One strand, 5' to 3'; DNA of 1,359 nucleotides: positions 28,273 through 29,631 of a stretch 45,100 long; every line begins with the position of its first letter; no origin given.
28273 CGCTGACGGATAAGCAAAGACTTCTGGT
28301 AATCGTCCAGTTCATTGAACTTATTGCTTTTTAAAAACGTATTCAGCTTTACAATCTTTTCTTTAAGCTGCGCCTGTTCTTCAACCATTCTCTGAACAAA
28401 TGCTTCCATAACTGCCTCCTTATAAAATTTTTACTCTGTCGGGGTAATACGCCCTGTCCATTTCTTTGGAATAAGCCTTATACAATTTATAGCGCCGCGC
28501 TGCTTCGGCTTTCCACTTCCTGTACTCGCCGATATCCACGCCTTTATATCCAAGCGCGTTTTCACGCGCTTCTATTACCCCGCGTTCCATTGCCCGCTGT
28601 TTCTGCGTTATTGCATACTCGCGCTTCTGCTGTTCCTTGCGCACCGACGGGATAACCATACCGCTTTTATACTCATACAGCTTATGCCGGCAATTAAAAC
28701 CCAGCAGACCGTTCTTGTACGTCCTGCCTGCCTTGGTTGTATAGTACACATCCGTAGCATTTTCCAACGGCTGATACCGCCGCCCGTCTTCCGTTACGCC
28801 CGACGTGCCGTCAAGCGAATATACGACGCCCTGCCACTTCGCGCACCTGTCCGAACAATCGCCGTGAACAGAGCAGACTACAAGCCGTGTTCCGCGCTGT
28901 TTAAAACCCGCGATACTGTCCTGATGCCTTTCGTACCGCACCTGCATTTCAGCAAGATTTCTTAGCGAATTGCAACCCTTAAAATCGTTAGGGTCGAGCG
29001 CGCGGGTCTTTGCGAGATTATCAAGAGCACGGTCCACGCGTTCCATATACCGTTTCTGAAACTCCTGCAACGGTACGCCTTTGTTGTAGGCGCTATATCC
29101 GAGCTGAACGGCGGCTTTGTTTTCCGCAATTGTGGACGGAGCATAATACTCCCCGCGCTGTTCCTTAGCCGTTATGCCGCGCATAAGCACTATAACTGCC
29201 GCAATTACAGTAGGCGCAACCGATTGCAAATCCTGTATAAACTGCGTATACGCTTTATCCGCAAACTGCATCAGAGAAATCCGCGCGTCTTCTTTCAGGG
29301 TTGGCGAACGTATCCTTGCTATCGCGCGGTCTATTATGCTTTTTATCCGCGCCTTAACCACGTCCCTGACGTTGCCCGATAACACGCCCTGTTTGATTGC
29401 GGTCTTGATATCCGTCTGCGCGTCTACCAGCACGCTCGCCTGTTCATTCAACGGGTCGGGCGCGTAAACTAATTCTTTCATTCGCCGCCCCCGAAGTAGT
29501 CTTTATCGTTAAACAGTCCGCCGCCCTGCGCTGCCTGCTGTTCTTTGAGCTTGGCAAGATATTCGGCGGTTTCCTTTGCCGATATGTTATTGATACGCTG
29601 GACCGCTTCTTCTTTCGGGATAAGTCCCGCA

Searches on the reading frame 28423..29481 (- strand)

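Call 95: search_protein_families(library=pfam, proteins=[window:28423-29481:-], max_evalue=0.001)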
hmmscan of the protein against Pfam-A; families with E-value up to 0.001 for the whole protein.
window:28423-29481:- (353 aa): 1 family
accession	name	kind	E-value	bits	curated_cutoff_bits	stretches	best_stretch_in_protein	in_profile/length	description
PF06152.16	Phage_min_cap2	-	4e-18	65.9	26.3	1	193-316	214-343/366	Phage minor capsid protein 2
